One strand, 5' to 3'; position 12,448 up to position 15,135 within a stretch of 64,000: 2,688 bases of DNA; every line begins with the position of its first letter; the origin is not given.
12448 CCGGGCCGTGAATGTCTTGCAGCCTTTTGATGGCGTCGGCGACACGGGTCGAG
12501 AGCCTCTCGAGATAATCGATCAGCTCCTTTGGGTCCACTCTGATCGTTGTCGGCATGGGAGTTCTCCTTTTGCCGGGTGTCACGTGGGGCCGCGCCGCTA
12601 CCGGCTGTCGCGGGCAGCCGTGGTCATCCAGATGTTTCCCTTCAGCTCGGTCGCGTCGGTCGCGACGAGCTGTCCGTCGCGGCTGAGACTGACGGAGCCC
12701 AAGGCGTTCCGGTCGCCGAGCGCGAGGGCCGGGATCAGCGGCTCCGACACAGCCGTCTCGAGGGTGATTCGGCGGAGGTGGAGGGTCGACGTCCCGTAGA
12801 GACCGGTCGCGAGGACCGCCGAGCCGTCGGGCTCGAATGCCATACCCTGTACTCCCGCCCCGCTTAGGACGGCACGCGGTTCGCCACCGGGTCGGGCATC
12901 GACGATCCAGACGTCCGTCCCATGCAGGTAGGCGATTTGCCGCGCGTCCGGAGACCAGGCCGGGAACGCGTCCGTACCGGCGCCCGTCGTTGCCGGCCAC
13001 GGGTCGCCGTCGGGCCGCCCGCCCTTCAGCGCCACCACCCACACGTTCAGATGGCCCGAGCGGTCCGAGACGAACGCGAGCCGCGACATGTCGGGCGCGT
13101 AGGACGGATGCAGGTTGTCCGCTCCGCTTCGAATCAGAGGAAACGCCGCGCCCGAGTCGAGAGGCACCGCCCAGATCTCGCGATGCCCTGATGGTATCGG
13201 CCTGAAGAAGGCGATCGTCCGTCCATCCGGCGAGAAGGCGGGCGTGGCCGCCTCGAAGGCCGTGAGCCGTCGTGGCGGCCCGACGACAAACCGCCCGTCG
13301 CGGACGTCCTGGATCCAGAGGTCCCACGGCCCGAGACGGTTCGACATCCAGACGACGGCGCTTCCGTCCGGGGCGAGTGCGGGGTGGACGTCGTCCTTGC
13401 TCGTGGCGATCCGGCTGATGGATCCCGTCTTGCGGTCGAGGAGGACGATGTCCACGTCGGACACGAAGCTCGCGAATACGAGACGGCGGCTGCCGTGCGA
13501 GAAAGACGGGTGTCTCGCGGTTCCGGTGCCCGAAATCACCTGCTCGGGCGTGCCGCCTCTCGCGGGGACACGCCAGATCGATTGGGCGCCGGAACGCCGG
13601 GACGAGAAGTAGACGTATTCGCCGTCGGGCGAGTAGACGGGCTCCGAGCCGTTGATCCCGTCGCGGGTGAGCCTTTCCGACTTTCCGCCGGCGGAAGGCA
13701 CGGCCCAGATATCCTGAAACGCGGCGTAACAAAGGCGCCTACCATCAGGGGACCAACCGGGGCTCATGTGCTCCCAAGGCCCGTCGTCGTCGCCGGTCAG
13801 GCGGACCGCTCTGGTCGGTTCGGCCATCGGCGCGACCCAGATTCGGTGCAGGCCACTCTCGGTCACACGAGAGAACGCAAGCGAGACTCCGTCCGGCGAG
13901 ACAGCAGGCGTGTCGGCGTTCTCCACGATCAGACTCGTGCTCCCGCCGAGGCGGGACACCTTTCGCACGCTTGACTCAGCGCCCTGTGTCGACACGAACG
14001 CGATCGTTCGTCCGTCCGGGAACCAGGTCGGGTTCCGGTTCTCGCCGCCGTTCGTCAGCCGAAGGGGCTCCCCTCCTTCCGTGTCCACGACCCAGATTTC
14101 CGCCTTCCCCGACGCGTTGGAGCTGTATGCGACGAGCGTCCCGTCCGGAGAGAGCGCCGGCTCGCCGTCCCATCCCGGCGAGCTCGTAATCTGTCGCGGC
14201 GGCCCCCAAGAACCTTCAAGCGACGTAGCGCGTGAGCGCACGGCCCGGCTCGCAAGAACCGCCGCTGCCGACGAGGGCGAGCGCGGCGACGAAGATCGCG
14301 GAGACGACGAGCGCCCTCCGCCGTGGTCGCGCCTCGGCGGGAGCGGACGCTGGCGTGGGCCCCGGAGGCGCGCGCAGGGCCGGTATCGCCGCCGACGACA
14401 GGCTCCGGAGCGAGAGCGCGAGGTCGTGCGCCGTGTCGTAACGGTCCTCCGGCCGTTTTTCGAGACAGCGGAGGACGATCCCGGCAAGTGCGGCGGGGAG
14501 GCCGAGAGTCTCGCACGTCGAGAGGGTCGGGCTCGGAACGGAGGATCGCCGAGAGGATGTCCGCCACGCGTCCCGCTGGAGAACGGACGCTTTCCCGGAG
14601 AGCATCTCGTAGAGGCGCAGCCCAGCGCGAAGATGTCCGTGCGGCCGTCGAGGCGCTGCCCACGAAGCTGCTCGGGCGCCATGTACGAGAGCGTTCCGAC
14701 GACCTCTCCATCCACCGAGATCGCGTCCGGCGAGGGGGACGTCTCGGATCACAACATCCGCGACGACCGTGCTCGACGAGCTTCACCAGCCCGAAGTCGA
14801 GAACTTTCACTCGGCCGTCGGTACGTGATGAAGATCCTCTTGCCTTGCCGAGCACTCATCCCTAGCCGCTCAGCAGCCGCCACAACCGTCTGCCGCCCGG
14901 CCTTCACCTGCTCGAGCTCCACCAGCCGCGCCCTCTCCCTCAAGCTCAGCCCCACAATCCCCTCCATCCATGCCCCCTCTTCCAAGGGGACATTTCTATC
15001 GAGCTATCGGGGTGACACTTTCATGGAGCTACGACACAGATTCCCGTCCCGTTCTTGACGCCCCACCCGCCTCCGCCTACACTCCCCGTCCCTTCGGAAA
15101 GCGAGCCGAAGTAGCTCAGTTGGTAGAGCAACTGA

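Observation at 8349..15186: Complete tRNA-Thr gene plus promoter duplicated as 148-bp direct repeats bracketing a 6.5-kb lower-GC insert without an integrase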

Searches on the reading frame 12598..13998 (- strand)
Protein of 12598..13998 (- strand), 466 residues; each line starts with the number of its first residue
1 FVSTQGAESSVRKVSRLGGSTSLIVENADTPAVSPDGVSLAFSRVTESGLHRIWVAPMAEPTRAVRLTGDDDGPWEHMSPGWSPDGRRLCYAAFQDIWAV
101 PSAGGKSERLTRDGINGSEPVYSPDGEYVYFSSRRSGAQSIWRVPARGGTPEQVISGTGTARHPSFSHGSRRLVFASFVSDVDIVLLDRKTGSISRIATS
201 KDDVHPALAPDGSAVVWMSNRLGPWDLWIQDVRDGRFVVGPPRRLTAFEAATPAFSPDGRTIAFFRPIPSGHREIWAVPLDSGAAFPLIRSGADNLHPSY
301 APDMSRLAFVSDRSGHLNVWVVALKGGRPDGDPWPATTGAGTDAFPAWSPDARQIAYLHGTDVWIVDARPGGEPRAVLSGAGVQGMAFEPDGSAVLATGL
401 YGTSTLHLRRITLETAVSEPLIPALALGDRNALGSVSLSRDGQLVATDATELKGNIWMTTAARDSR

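Call 65: find_homologous_proteins(query=window:12598-13998:-, max_evalue=1e-30)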
Query window:12598-13998:- (466 aa): 630 proteins with E <= 1e-30 among 8000 candidates; the best 120 are listed.
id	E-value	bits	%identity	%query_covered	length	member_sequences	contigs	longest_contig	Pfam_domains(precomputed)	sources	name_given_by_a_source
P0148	0.0e+0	1050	100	100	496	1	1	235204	PF25174.2,PF26549.1,PF00930.28,PF26550.2,PF07676.19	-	-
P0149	6.4e-247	838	81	97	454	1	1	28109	PF26549.1,PF00930.28,PF26550.2,PF07676.19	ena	-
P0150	2.1e-245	833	80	100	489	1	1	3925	PF25174.2,PF26549.1,PF00930.28,PF26550.2,PF07676.19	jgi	jgi:Tol biopolymer transport system component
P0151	5.3e-157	542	54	100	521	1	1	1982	PF25174.2,PF26549.1,PF00930.28,PF26550.2,PF19283.5,PF07676.19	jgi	jgi:Tol biopolymer transport system component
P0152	5.6e-144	499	51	94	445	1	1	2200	PF10647.16,PF25174.2,PF26549.1,PF00930.28,PF14583.13,PF26550.2,PF07676.19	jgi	jgi:Tol biopolymer transport system component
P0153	1.4e-139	484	52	94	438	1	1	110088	PF10647.16,PF25174.2,PF26549.1,PF00930.28,PF09142.18,PF26550.2,PF19283.5,PF07676.19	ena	-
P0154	1.9e-132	461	55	83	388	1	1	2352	PF10647.16,PF25174.2,PF26549.1,PF00930.28,PF26550.2,PF07676.19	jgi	jgi:Tol biopolymer transport system component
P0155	1.4e-129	451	71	61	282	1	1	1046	PF25174.2,PF26549.1,PF00930.28,PF26550.2,PF07676.19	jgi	jgi:Tol biopolymer transport system component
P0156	2.5e-129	450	57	76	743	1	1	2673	PF07714.24,PF10647.16,PF00069.32,PF26549.1,PF00930.28,PF26550.2,PF07676.19,PF01636.30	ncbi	ncbi:MAG: protein kinase domain-containing protein, partial [Acidithiobacillales bacterium]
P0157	2.9e-118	414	54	75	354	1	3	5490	PF25174.2,PF26549.1,PF00930.28,PF26550.2,PF07676.19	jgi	jgi:TolB protein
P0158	9.7e-117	409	43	100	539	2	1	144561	PF25174.2,PF26549.1,PF00930.28,PF26550.2,PF07676.19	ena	-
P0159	1.5e-112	395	43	99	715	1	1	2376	PF00069.32,PF25174.2,PF26549.1,PF00930.28,PF26550.2,PF07676.19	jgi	jgi:Tol biopolymer transport system component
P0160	4.7e-109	384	42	100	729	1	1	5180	PF10647.16,PF00069.32,PF25174.2,PF26549.1,PF00930.28,PF09142.18,PF14583.13,PF26550.2,PF07676.19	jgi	jgi:Tol biopolymer transport system component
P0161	1.7e-107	378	43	98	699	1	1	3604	PF00069.32,PF25174.2,PF26549.1,PF00930.28,PF26550.2,PF19283.5,PF07676.19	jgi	jgi:Tol biopolymer transport system component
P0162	3.7e-107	377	43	98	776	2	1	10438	PF07714.24,PF00069.32,PF25174.2,PF26549.1,PF00930.28,PF26550.2,PF07676.19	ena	-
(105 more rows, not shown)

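Call 66: find_encoding_contigs(protein=P0149, flank=10000, max_places=3)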
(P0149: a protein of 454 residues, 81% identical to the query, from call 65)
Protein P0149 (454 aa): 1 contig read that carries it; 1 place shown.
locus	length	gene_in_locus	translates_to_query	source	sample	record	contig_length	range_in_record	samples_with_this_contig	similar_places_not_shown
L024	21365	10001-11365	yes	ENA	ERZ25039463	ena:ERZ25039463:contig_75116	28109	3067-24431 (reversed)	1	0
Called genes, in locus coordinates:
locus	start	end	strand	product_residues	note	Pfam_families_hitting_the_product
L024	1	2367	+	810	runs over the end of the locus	PF00384:Molybdopterin, PF01568:Molydop_binding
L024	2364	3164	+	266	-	PF14697:Fer4_21 (faint), PF12838:Fer4_7 (weak), PF13237:Fer4_10 (weak), PF13247:Fer4_11, PF12838:Fer4_7 (weak), PF12797:Fer4_2 (weak), PF00037:Fer4 (weak), PF12837:Fer4_6 (weak), +2 more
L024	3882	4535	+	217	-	PF03916:NrfD (weak)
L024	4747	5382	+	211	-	PF24859:FdhE_central (weak), PF24860:FdhE_C (weak)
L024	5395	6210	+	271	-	-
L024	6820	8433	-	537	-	PF00343:Phosphorylase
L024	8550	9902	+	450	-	PF00069:Pkinase, PF07714:PK_Tyr_Ser-Thr, PF01636:APH (faint)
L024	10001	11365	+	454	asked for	PF00930:DPPIV_N (faint), PF26550:Tricorn_2nd (weak), PF26549:Tricorn_N, PF07676:PD40 (weak), PF26549:Tricorn_N (weak)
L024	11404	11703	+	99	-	-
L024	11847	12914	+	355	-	-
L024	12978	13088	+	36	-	-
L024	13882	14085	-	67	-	-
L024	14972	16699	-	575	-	PF00561:Abhydrolase_1, PF12146:Hydrolase_4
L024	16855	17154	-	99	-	-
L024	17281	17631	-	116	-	-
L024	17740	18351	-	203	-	-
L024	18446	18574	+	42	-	-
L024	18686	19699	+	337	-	-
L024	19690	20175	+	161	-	-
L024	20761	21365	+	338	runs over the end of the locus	PF05359:DUF748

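Call 67: find_encoding_contigs(protein=P0150, flank=10000, max_places=3)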
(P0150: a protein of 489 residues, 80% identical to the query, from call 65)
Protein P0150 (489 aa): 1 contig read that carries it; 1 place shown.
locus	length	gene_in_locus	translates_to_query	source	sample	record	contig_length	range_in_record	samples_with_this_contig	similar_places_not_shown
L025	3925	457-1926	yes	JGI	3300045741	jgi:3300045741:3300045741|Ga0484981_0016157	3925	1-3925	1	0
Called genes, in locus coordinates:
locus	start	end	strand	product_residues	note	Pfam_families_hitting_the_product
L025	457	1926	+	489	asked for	PF00930:DPPIV_N (faint), PF07676:PD40, PF25174:Beta-prop_THOC3 (faint), PF26549:Tricorn_N, PF26550:Tricorn_2nd (weak), PF26549:Tricorn_N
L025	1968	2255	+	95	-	-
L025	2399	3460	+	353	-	-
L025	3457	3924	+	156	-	?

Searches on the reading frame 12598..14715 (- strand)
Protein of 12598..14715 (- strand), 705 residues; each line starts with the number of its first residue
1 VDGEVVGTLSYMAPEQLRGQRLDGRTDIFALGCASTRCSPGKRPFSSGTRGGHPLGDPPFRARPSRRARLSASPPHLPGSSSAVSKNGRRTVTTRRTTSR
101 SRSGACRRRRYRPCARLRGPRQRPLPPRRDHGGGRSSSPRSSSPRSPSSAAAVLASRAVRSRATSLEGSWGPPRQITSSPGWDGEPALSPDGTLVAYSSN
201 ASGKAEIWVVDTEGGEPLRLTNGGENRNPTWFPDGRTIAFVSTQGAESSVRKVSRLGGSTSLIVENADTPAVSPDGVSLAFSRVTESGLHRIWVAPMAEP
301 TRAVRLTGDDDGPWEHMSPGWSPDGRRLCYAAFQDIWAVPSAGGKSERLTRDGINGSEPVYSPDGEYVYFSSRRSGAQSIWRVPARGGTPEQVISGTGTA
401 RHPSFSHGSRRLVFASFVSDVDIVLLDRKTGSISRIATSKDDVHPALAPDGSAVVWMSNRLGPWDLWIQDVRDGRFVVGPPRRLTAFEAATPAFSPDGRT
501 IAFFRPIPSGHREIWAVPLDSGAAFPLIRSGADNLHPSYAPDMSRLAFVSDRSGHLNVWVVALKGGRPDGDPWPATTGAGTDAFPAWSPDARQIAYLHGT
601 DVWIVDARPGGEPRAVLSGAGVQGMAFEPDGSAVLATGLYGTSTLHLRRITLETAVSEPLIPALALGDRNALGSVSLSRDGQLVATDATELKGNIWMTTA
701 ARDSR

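Call 10: search_protein_families(library=pfam, proteins=[window:12598-14715:-], max_evalue=0.01)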
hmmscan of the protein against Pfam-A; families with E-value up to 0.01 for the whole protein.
window:12598-14715:- (705 aa): 7 families
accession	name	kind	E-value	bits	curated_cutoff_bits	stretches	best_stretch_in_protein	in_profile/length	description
PF07676.18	PD40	-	1.8e-60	200.2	20.9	7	173-209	1-38/38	WD40-like Beta Propeller Repeat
PF00930.27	DPPIV_N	-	1.3e-17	64.1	22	1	302-355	34-84/354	Dipeptidyl peptidase IV (DPP IV) N-terminal region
PF25174.1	Beta-prop_THOC3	-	1.4e-08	34.6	305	0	584-688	93-190/272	THOC3 beta-propeller domain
PF00069.31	Pkinase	-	7.1e-06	26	31.7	1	4-47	156-199/263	Protein kinase domain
PF02897.21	Peptidase_S9_N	-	0.00036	19.9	24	1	187-253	130-206/414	Prolyl oligopeptidase, N-terminal beta-propeller domain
PF25460.1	Beta-prop_Aladin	-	0.00037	20.2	171.1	0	189-246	119-175/340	Aladin seven-bladed propeller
PF10282.15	Lactonase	-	0.0099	15.6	21.7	0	356-438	246-332/344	Lactonase, 7-bladed beta-propeller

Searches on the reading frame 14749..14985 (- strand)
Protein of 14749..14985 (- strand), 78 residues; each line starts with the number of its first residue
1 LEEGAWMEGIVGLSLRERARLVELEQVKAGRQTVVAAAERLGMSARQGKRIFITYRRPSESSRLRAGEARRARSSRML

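Call 11: search_protein_families(library=pfam, proteins=[window:14749-14985:-], max_evalue=0.01)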
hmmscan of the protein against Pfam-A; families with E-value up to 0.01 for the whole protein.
window:14749-14985:- (78 aa): 1 family
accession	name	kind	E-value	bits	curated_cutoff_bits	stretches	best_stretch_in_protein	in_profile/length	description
PF13384.12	HTH_23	-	0.0088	16.3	24.6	1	14-51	3-37/50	Homeodomain-like domain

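Call 49: search_protein_families(library=ncbifam, proteins=[window:14749-14985:-], max_evalue=0.1)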
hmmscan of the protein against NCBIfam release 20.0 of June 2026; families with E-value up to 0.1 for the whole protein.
window:14749-14985:- (78 aa): 1 family
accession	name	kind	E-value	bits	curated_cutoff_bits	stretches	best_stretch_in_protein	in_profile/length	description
NF033594.2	transpos_ISNCY_2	equivalog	0.01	15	250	1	24-57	3-36/368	ISNCY family transposase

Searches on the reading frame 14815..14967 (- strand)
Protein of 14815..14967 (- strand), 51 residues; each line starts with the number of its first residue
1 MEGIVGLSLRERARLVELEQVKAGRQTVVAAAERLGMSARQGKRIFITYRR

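Call 57: find_related_loci(query=window:14815-14967:-, collection=metagenome_contigs, flank=3000)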
Query seq(51 aa) (51 aa) in metagenome_contigs; peptide patterns used: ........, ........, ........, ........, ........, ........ (x = any residue, [..] = any of these).
600 stretches matched a pattern (row limit reached: there are more); 7 encode a relative of the query (tblastn E <= 1e-3); 7 distinct loci.
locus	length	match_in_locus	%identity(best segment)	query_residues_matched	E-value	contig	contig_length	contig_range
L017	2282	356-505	86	1-50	7e-24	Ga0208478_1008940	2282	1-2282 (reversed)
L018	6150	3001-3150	82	1-50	3e-22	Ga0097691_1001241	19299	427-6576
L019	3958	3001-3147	84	1-49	4e-22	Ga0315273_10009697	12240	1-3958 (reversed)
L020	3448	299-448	78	2-51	2e-21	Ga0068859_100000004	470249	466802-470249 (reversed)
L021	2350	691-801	86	1-37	3e-16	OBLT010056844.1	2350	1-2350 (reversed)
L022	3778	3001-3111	86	1-37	3e-16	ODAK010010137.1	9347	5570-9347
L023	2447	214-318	86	1-35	2e-14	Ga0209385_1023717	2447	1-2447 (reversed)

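Call 61: search_protein_families(library=ncbifam, proteins=[L018:3001-4305:+], max_evalue=0.001)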
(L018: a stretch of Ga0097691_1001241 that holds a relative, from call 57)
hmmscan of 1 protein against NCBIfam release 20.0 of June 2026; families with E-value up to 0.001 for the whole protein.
L018:3001-4305:+ (434 aa): 4 families
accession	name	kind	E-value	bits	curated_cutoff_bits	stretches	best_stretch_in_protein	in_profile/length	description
NF033594.2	transpos_ISNCY_2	equivalog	1.8e-107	359.7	250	1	18-380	3-366/368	ISNCY family transposase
NF033577.2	transpos_IS481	equivalog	9.6e-33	113.9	224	1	14-280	2-258/284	IS481 family transposase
NF033546.1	transpos_IS21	equivalog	1.1e-08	35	160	1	27-287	10-262/294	IS21 family transposase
NF033545.0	transpos_IS630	equivalog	3.1e-08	33.4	100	1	22-131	9-122/299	IS630 family transposase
